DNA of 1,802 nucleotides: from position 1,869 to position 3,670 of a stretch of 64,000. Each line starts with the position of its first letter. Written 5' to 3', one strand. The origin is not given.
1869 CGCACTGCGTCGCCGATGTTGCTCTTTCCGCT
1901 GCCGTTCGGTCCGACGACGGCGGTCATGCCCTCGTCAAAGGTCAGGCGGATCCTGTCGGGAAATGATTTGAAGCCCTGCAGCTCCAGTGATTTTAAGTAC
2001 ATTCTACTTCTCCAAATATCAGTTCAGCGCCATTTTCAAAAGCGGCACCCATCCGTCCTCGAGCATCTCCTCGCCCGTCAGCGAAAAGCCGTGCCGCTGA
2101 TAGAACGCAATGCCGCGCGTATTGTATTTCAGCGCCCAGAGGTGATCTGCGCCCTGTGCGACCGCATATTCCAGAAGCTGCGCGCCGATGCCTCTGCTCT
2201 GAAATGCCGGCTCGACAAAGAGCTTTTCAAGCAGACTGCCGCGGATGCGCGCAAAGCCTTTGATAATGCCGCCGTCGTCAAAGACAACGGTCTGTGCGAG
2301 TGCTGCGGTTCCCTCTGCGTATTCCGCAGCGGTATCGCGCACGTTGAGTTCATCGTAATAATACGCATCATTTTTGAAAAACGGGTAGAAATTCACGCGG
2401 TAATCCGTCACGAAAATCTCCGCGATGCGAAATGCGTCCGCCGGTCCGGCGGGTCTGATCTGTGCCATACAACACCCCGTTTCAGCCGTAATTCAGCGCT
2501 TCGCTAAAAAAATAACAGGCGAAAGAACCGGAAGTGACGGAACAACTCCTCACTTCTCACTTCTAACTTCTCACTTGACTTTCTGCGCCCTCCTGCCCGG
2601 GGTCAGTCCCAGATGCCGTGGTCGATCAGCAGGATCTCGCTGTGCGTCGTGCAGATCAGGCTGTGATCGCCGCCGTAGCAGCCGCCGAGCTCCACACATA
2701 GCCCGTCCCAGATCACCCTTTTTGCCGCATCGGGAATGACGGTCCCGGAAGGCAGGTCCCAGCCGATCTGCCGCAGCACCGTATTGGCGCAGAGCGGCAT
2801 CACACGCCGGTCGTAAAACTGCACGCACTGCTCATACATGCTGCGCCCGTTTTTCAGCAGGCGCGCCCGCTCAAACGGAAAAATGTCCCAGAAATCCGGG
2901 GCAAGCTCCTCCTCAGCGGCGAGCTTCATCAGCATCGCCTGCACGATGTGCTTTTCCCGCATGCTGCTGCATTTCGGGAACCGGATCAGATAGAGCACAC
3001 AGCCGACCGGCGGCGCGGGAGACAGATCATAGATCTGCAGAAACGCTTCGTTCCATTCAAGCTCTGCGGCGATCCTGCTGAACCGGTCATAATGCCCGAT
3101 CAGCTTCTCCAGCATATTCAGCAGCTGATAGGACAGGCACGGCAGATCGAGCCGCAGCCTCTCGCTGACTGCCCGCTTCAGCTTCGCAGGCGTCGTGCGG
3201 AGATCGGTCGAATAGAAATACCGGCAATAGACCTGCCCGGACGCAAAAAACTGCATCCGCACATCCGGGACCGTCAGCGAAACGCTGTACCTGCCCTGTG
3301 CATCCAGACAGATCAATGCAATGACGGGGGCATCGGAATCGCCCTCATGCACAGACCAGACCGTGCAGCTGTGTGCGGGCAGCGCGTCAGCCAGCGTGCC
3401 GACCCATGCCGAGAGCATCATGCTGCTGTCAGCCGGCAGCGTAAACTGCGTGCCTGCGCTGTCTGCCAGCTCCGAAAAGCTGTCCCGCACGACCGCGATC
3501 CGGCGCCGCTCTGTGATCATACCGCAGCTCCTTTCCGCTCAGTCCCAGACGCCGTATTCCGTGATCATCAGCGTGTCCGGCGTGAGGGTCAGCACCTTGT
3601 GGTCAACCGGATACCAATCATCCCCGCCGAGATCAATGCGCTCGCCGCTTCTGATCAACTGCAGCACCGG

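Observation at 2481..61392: Modular dispersed intergenic repeat family (heptad-like tracts + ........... core + conserved arms), at least 8 copies in 64 kb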

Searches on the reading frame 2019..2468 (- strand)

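Call 77: search_protein_families(library=pfam, proteins=[window:2019-2468:-], max_evalue=0.001)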
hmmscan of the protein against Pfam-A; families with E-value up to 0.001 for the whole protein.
window:2019-2468:- (149 aa): 3 families
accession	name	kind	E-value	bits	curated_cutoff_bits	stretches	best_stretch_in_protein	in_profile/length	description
PF13508.13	Acetyltransf_7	-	8.1e-13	49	27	1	61-129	7-83/84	Acetyltransferase (GNAT) domain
PF13673.13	Acetyltransf_10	-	9.8e-11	42.2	23.6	1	58-148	31-126/128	Acetyltransferase (GNAT) domain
PF00583.31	Acetyltransf_1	-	3.1e-09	37.5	20.7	1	61-128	36-116/116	Acetyltransferase (GNAT) family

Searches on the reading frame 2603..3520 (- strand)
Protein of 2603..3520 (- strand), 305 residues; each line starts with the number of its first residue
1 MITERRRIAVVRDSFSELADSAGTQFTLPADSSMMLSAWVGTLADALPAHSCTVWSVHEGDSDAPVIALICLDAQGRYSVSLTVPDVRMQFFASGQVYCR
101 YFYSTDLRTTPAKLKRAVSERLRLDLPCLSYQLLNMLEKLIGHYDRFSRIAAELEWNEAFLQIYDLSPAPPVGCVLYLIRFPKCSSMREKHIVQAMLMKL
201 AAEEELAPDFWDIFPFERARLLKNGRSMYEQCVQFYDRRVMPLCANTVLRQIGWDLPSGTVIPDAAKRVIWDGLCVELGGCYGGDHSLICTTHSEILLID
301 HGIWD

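Call 77: search_protein_families(library=pfam, proteins=[window:2603-3520:-], max_evalue=0.001)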
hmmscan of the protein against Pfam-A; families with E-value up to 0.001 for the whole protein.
window:2603-3520:- (305 aa): 0 families
